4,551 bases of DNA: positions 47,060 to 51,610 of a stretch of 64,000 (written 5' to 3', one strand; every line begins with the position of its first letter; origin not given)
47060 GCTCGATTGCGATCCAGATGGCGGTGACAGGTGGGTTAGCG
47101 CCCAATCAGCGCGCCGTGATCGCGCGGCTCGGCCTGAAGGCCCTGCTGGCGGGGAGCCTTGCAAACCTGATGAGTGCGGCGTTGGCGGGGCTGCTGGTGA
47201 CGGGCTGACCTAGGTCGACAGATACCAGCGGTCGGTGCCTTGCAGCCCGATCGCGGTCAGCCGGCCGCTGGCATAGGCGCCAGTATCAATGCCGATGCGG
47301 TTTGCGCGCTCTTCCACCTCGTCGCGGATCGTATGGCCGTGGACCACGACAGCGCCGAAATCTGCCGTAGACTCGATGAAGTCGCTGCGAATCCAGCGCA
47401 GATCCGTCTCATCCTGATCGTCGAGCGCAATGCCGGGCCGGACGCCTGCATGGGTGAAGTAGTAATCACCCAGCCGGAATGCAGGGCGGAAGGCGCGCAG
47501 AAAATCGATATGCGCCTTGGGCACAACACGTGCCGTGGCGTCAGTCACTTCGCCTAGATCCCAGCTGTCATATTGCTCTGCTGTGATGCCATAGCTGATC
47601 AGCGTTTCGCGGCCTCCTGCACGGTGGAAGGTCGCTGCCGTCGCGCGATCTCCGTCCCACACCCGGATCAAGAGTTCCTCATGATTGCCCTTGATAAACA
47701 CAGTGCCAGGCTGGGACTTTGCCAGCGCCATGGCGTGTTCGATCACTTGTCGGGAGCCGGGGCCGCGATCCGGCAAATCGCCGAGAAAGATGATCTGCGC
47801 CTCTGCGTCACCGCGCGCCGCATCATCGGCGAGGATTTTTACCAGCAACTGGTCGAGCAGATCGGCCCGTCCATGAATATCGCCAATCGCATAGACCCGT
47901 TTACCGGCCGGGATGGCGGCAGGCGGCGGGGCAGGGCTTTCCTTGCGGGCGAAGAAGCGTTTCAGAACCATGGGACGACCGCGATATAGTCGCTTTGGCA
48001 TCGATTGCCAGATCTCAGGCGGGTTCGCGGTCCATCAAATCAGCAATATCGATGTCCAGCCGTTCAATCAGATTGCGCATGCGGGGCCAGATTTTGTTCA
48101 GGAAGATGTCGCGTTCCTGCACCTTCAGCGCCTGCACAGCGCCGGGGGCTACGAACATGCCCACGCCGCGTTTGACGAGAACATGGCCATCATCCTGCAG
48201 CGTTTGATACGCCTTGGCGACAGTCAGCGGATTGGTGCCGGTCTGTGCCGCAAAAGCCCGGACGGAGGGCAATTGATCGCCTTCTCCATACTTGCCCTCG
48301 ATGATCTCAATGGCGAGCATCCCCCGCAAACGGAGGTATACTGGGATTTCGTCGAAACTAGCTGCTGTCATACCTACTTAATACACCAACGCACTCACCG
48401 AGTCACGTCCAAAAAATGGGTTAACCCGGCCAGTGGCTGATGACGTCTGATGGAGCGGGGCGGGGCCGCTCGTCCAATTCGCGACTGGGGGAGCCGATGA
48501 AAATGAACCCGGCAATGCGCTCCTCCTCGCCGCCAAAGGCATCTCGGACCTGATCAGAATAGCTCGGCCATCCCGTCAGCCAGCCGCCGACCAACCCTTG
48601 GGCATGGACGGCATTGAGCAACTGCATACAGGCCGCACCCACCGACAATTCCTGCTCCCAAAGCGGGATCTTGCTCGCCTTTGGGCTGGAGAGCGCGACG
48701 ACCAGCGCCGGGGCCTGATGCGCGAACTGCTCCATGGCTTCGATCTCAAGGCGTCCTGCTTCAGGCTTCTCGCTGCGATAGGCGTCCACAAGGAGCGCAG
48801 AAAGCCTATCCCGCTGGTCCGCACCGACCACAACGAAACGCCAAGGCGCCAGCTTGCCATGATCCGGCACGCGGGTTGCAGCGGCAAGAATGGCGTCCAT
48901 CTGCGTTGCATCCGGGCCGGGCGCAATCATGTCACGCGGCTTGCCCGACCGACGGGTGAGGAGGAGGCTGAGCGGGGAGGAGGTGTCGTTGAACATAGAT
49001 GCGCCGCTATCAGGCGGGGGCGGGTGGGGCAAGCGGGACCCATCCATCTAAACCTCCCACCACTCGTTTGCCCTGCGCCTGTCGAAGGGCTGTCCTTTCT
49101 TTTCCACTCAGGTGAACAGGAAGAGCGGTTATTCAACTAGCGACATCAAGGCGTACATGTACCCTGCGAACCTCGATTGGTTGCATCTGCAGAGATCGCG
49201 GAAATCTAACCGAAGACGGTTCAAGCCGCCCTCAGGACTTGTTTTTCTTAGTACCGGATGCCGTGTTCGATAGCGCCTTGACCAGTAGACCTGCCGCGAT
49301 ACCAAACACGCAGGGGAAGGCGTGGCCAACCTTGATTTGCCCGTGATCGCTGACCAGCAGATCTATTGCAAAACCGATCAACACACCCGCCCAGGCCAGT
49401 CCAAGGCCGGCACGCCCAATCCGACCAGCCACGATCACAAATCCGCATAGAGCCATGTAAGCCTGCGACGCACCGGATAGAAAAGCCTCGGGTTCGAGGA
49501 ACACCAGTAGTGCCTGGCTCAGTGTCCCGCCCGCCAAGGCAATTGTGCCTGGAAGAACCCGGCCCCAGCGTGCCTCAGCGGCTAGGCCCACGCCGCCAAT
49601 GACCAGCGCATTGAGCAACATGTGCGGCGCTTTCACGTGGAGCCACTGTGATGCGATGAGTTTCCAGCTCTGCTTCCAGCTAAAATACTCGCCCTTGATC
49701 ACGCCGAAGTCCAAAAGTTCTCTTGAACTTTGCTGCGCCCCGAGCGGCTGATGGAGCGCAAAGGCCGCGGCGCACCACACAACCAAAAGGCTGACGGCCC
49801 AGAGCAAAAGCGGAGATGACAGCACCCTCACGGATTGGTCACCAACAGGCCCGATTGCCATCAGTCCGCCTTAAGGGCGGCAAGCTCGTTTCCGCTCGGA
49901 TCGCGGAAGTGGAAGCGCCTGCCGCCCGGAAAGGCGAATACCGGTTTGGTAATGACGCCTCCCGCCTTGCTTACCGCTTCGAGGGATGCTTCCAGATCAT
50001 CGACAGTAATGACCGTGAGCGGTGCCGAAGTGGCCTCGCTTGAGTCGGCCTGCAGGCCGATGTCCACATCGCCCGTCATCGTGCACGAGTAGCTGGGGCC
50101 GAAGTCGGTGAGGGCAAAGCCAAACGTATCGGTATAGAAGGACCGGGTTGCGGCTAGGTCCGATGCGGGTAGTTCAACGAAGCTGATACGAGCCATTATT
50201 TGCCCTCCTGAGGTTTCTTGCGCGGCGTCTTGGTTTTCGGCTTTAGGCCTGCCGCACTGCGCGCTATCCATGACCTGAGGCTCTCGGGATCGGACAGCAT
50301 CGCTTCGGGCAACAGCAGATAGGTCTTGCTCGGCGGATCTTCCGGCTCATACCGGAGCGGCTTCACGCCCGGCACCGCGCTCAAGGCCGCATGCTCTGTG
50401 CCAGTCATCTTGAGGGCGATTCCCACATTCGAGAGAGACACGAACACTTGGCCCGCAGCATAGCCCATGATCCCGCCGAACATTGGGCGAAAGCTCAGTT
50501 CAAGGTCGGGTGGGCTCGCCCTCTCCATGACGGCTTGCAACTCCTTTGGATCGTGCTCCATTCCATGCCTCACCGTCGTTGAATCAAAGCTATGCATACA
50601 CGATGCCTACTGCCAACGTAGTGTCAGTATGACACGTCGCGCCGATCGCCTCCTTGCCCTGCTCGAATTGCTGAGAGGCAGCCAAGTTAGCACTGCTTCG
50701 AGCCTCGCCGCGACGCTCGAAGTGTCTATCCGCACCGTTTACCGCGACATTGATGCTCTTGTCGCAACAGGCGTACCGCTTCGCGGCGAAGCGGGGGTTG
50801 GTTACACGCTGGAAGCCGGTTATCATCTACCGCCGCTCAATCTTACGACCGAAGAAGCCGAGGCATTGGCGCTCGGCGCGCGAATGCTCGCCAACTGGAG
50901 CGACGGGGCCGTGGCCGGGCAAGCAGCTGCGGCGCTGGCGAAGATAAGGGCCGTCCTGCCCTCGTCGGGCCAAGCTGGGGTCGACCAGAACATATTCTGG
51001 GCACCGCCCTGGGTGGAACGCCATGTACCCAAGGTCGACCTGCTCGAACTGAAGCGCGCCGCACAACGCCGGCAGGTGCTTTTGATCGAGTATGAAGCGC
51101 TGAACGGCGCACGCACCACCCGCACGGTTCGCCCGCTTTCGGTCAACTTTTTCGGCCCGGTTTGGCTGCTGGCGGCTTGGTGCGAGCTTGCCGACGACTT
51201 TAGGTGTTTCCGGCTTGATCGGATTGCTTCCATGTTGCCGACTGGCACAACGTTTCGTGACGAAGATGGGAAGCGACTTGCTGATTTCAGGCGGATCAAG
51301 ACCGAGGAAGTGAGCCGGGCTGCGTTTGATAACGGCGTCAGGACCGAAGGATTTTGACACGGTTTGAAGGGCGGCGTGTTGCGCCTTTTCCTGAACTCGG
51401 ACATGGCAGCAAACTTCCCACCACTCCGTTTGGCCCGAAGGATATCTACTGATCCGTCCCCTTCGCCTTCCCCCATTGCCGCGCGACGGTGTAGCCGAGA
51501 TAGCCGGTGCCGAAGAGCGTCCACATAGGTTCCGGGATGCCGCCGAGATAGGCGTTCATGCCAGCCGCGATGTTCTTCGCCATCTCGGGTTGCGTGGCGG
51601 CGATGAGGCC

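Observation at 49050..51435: Direct-repeat-bounded, integrase-free WYL cassette (rhomboid-VOC-TfoX / YafY) seated in a broken REP element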

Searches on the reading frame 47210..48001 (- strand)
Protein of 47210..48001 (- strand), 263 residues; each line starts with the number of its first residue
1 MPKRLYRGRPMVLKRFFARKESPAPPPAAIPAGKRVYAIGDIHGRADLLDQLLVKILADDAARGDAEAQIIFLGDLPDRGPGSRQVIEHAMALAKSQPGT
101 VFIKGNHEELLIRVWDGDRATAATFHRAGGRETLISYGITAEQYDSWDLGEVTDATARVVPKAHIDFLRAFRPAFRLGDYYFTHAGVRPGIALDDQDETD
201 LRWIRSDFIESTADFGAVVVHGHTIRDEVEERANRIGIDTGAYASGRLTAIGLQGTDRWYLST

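Call 5: search_protein_families(library=pfam, proteins=[window:47210-48001:-])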
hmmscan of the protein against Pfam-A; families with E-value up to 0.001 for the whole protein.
window:47210-48001:- (263 aa): 1 family
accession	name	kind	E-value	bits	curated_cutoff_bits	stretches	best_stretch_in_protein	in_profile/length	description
PF00149.33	Metallophos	-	1.3e-11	45.7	21.5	1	35-223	2-155/191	Calcineurin-like phosphoesterase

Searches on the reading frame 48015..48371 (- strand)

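Call 5: search_protein_families(library=pfam, proteins=[window:48015-48371:-])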
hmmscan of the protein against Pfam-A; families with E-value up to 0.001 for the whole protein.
window:48015-48371:- (118 aa): 1 family
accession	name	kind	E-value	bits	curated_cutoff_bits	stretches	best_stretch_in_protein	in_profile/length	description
PF00392.27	GntR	-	2.3e-13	50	27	1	12-74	2-64/64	Bacterial regulatory proteins, gntR family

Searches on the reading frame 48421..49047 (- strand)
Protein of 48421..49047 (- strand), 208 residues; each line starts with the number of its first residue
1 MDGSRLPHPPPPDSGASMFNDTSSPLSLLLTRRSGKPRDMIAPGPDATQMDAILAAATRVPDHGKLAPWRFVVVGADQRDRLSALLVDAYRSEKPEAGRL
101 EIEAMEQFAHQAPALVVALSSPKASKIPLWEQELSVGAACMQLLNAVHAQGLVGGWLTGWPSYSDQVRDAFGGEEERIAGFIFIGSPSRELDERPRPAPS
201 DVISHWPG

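Call 5: search_protein_families(library=pfam, proteins=[window:48421-49047:-])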
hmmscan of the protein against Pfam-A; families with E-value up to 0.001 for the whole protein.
window:48421-49047:- (208 aa): 1 family
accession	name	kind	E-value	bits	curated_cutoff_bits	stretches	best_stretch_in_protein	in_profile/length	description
PF00881.29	Nitroreductase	-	1.1e-20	75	23.5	1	45-185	15-166/167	Nitroreductase family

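Call 10: find_related_loci(query=window:48424-48996:-, collection=genome_contigs, flank=10000)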
Query window:48424-48996:- (191 aa) in genome_contigs; peptide patterns used: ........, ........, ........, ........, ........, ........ (x = any residue, [..] = any of these).
600 stretches matched a pattern (row limit reached: there are more); 559 encode a relative of the query (tblastn E <= 1e-3); the best 80 are kept; 80 distinct loci.
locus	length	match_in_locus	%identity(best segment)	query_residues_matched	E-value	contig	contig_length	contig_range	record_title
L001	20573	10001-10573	88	1-191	3e-104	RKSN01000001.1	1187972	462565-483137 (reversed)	Chakrabartia godavariana strain PRB40 NODE_1_length_1187972_cov_387.994584, whole genome shotgun sequence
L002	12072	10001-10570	74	1-189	4e-92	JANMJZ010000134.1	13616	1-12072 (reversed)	MAG: Sphingomonadales bacterium isolate OTE_64_metabat_289 OTE_64_k141_793141, whole genome shotgun sequence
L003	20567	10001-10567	71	1-189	7e-91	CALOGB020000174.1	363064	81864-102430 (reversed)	uncultured bacterium isolate Sph-ATUE_S111H113 genome assembly, contig: 174, whole genome shotgun sequence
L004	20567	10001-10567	71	1-189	2e-90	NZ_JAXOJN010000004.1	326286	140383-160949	Sphingomonas sp. ZB1N12 Y661_4, whole genome shotgun sequence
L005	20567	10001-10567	70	1-189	3e-90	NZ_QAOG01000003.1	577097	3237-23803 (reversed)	Sphingomonas aurantiaca strain MA101b Ga0191660_103, whole genome shotgun sequence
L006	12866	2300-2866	70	1-189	3e-90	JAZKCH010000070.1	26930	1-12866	MAG: Pseudomonadota bacterium isolate ADI_H3L2_122-bin024_1 ADIH3L2_B024_1_000000000070, whole genome shotgun sequence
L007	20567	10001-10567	71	1-189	4e-90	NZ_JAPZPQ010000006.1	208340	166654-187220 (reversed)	Sphingomonas faeni strain P300S2 NODE_6_length_208340_cov_225.117611, whole genome shotgun sequence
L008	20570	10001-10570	73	1-189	5e-90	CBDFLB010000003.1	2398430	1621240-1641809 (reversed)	MAG: Sphingomonas sp. isolate ac9ca599-7ba6-4a44-a109-306d1beaa3fe genome assembly, contig: contig_3, whole genome shotg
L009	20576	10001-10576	70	1-191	2e-88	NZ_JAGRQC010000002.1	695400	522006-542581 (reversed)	Stakelama marina strain LXI357 2, whole genome shotgun sequence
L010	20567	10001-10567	69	1-189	3e-88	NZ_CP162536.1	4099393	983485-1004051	Sphingomonas albertensis strain LMG 32139 chromosome, complete genome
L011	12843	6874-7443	69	1-189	4e-88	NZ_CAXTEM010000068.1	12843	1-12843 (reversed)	MAG: uncultured Sphingomonas sp. isolate private_T1887_metawrap_bin.3 private_T1887_metawrap_bin.3_68, whole genome shot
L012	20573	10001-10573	72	2-191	3e-88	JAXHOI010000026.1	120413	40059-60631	MAG: Sphingobium sp. isolate Salar_de_Ascotan_water_MAG_AWA28 contig_3951_polypolish, whole genome shotgun sequence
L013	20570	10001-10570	73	1-189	3e-88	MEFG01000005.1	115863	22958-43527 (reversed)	MAG: Sphingomonas sp. SCN 67-18 ABS87_C0005, whole genome shotgun sequence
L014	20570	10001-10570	68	1-189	6e-87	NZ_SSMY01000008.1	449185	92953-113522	MAG: Sphingomonas sp. isolate LY.26 8, whole genome shotgun sequence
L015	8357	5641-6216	67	1-191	3e-87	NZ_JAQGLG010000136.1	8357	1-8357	MAG: Sphingomonas bacterium isolate RYN_529 scaffold_2497687, whole genome shotgun sequence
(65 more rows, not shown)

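Call 37: find_homologous_proteins(query=window:48424-48996:-, max_evalue=1e-60)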
Query window:48424-48996:- (191 aa): 6432 proteins with E <= 1e-60 among 8000 candidates; the best 120 are listed.
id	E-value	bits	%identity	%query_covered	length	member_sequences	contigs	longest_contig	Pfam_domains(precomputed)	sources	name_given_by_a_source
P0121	8.3e-117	406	95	100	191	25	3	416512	PF00881.30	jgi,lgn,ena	-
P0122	1.1e-114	399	93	100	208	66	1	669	PF00881.30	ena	-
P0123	3.6e-108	378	87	100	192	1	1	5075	PF00881.30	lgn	-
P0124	5.3e-108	377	88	100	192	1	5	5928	PF00881.30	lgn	-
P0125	7.9e-108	377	88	99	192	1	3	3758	PF00881.30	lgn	-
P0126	1.2e-107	376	88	99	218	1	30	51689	PF00881.30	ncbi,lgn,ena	-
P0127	1.2e-107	376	88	99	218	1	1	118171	PF00881.30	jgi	jgi:nitroreductase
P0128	4.1e-107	374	87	100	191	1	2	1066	PF00881.30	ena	-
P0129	4.8e-107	374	88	100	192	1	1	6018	PF00881.30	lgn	-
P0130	4.9e-107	374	87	99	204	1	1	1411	PF00881.30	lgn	-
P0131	1.0e-106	373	87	99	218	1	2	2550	PF00881.30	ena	-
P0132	5.3e-105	367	86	99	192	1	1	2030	PF00881.30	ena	-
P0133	5.3e-105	367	86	99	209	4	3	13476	PF00881.30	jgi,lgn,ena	-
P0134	9.4e-105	367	85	100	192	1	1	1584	PF00881.30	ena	-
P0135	3.9e-104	365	85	99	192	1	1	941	PF00881.30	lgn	-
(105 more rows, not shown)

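Call 38: find_encoding_contigs(protein=P0121, flank=6000, max_places=4)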
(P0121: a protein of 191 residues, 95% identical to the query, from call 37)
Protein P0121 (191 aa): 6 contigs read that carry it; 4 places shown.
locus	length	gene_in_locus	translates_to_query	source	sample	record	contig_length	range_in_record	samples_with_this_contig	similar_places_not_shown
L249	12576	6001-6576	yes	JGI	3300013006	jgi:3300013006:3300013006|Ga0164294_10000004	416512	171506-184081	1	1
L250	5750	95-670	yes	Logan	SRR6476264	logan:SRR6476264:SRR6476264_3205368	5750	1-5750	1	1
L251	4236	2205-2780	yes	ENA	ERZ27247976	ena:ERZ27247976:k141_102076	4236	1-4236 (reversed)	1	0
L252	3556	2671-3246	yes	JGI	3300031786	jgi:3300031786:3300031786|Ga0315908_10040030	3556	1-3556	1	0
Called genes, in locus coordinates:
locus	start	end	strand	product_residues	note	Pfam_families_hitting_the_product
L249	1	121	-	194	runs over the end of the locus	-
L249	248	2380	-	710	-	PF02897:Peptidase_S9_N, PF00326:Peptidase_S9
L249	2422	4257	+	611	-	PF05960:DUF885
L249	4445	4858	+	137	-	PF11351:GTA_holin_3TM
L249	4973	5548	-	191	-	PF01451:LMWPc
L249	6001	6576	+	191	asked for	PF00881:Nitroreductase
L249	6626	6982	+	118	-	PF00392:GntR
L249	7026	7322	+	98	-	PF00149:Metallophos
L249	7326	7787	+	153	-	-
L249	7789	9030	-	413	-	PF01773:Nucleos_tra2_N, PF07670:Gate, PF07662:Nucleos_tra2_C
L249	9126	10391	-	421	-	PF02308:MgtC, PF13194:DUF4010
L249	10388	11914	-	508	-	PF00587:tRNA-synt_2b, PF03129:HGTP_anticodon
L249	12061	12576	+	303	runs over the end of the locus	PF00892:EamA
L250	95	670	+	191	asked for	PF00881:Nitroreductase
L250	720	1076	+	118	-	PF00392:GntR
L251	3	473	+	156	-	?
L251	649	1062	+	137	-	PF11351:GTA_holin_3TM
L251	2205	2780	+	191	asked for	PF00881:Nitroreductase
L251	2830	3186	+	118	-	PF00392:GntR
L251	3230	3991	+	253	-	PF00149:Metallophos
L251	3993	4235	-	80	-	?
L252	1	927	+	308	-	?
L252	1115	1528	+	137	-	PF11351:GTA_holin_3TM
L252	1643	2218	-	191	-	PF01451:LMWPc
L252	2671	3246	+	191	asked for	PF00881:Nitroreductase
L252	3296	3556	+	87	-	?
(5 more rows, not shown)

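Call 39: find_encoding_contigs(protein=P0127, flank=6000, max_places=3)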
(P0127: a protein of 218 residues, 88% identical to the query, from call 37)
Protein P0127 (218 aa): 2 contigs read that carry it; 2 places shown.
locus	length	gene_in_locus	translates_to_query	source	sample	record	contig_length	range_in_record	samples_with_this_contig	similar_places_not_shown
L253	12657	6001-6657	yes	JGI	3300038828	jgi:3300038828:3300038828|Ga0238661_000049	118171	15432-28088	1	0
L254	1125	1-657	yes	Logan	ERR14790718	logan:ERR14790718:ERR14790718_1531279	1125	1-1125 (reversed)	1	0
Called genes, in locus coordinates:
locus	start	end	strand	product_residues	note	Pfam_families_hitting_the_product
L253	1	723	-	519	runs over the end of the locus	PF00117:GATase, PF07722:Peptidase_C26 (weak), PF02540:NAD_synthase (faint), PF03054:tRNA_Me_trans (faint), PF00958:GMP_synt_C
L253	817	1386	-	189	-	-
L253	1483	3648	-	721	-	PF02897:Peptidase_S9_N, PF00326:Peptidase_S9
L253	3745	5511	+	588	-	PF05960:DUF885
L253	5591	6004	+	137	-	PF11351:GTA_holin_3TM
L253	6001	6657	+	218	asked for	PF00881:Nitroreductase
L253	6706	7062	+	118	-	PF00392:GntR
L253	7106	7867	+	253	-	PF00149:Metallophos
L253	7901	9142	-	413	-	PF01773:Nucleos_tra2_N, PF07670:Gate, PF07662:Nucleos_tra2_C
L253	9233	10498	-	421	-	PF02308:MgtC, PF13194:DUF4010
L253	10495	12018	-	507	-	PF00587:tRNA-synt_2b, PF03129:HGTP_anticodon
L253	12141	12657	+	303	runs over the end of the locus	PF00892:EamA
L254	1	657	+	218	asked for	PF00881:Nitroreductase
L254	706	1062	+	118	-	PF00392:GntR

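Call 40: find_encoding_contigs(protein=P0133, flank=6000, max_places=3)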
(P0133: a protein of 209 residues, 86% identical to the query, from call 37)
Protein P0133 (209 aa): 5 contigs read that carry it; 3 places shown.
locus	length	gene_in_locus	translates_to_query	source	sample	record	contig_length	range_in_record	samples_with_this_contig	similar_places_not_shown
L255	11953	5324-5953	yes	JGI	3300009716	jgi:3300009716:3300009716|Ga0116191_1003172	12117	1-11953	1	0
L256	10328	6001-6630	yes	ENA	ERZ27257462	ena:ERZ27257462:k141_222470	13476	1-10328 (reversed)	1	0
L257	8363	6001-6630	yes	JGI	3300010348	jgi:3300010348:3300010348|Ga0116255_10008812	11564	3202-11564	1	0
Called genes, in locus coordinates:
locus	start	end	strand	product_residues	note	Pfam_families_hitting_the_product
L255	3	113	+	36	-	?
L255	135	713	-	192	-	-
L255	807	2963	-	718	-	PF02897:Peptidase_S9_N, PF00326:Peptidase_S9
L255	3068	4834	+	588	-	PF05960:DUF885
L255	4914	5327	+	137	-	PF11351:GTA_holin_3TM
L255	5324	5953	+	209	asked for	PF00881:Nitroreductase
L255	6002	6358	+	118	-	PF00392:GntR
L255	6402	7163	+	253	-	PF00149:Metallophos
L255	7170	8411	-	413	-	PF01773:Nucleos_tra2_N, PF07670:Gate, PF07662:Nucleos_tra2_C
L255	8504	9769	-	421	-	PF02308:MgtC, PF13194:DUF4010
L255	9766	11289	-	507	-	PF00587:tRNA-synt_2b, PF03129:HGTP_anticodon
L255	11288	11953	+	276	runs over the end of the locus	?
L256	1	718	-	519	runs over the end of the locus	PF00117:GATase, PF07722:Peptidase_C26 (weak), PF02540:NAD_synthase (faint), PF03054:tRNA_Me_trans (faint), PF00958:GMP_synt_C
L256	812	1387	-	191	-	-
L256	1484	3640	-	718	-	PF02897:Peptidase_S9_N, PF00326:Peptidase_S9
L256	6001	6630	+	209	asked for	PF00881:Nitroreductase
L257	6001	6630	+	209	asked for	PF00881:Nitroreductase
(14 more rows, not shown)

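Call 48: find_encoding_contigs(protein=P0124, flank=6000, max_places=5)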
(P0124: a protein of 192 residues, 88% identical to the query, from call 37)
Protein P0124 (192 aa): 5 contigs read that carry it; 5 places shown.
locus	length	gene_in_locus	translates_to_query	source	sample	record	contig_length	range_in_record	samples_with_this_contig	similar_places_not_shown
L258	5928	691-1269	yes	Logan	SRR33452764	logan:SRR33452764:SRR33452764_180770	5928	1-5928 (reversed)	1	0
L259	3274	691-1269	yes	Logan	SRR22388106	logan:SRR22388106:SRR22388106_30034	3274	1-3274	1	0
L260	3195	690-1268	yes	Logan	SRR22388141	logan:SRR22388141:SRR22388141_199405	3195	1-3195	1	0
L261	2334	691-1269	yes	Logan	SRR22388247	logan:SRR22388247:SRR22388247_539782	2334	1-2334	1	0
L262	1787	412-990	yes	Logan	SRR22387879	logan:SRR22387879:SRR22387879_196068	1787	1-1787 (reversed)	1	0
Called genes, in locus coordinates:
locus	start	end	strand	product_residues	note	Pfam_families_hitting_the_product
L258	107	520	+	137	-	PF11351:GTA_holin_3TM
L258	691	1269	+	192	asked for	PF00881:Nitroreductase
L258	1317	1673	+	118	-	PF00392:GntR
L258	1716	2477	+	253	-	PF00149:Metallophos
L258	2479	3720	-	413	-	PF01773:Nucleos_tra2_N, PF07670:Gate, PF07662:Nucleos_tra2_C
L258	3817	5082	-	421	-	PF02308:MgtC, PF13194:DUF4010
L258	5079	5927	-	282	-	?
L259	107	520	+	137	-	PF11351:GTA_holin_3TM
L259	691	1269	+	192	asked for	PF00881:Nitroreductase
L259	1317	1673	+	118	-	PF00392:GntR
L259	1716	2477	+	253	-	PF00149:Metallophos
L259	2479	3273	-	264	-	?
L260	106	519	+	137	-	PF11351:GTA_holin_3TM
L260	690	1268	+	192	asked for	PF00881:Nitroreductase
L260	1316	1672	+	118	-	PF00392:GntR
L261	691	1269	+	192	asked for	PF00881:Nitroreductase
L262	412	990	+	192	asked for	PF00881:Nitroreductase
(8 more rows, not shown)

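Call 75: search_protein_families(library=ncbifam, proteins=[window:48424-48996:-, L249:4976-5548:-], max_evalue=0.001)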
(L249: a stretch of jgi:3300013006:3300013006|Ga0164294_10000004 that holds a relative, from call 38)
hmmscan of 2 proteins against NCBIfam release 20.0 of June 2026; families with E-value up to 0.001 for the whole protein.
window:48424-48996:- (191 aa): 3 families
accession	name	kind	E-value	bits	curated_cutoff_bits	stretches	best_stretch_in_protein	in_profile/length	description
NF008088.0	PRK10828.1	equivalog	2.1e-32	112.2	183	1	9-171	4-164/183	NAD(P)H nitroreductase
TIGR03553.1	F420_FbiB_CTERM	equivalog_domain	1.3e-05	25.1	249.55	1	29-186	18-191/194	F420 biosynthesis protein FbiB, C-terminal domain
NF009810.0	PRK13294.1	equivalog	8.6e-05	21.6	304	1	29-186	273-446/449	coenzyme F420-0:L-glutamate ligase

L249:4976-5548:- (191 aa): 0 families

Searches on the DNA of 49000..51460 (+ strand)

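Call 32: search_dna_similar(query=window:49000-51460:+, collection=plasmids, mode=distant, max_rows=25)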
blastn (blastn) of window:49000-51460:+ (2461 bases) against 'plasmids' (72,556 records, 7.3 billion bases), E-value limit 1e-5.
Records with a match: 4; places in all: 4; records where one place covers at least 80% of the query: 0.
Best place of each record, by identity: 80-90% 2; 60-80% 2.
By first word of the organism name: Sulfitobacter 1; Sphingomonas 1; Embleya 1; Shinella 1.
By predicted mobility (MOB-suite, as given by PLSDB): non-mobilizable 3; mobilizable 1.
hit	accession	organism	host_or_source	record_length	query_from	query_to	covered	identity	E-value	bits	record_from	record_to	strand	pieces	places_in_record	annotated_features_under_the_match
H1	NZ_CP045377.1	Sulfitobacter sp. THAF37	pure culture,Surface of a polyethylene ...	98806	1703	1887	8%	69.5%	5e-9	73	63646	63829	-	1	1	YafY family protein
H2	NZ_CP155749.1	Sphingomonas parapaucimobilis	Chinese cabbage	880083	861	1027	7%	69.5%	2e-7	66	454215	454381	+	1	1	VOC family protein | moaB: molybdenum cofactor biosynthesis protein B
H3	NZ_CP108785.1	Embleya sp. NBC_00888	-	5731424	879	939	2%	82.0%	9e-6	62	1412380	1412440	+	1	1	none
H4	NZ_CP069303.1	Shinella sp. PSBB067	monoisolate,Minnesota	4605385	898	945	2%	87.5%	9e-6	61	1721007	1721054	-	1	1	none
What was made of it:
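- Tried and rejected: Plasmid database search (call 32).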

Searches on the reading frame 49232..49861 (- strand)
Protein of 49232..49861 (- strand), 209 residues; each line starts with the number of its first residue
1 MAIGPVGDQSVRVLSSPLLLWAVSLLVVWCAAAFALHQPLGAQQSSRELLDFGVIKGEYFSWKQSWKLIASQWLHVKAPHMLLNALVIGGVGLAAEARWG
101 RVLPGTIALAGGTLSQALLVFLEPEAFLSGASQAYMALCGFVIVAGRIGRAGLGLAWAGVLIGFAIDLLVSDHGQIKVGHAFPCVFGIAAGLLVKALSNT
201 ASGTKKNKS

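Call 5: search_protein_families(library=pfam, proteins=[window:49232-49861:-])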
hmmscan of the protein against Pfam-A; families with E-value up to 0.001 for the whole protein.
window:49232-49861:- (209 aa): 1 family
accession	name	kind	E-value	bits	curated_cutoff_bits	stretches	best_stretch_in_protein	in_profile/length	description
PF01694.28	Rhomboid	-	2.7e-10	41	22.6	1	64-194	3-140/143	Rhomboid domain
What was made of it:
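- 49232..49861 (-): Rhomboid-family membrane protease (209 aa). The H..H..N, GASQA and GHA motifs are present. This gene is an accessory part of the module. Pfam PF01694 (call 5).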

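Call 74: search_protein_families(library=padloc, proteins=[window:49235-49861:-], max_evalue=0.001)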
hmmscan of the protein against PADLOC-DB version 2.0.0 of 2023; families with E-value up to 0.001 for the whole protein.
window:49235-49861:- (209 aa): 0 families

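Call 75: search_protein_families(library=ncbifam, proteins=[window:49235-49861:-], max_evalue=0.001)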
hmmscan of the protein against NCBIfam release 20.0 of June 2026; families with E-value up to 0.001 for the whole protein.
window:49235-49861:- (209 aa): 2 families
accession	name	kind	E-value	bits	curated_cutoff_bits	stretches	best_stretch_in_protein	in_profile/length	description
TIGR03902.1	rhom_GG_sort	equivalog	3.9e-06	26.9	84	1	63-170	14-123/154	rhombosortase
TIGR04239.1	rhombo_GlpG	equivalog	0.0002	21.2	250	1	26-171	100-239/271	rhomboid family intramembrane serine protease GlpG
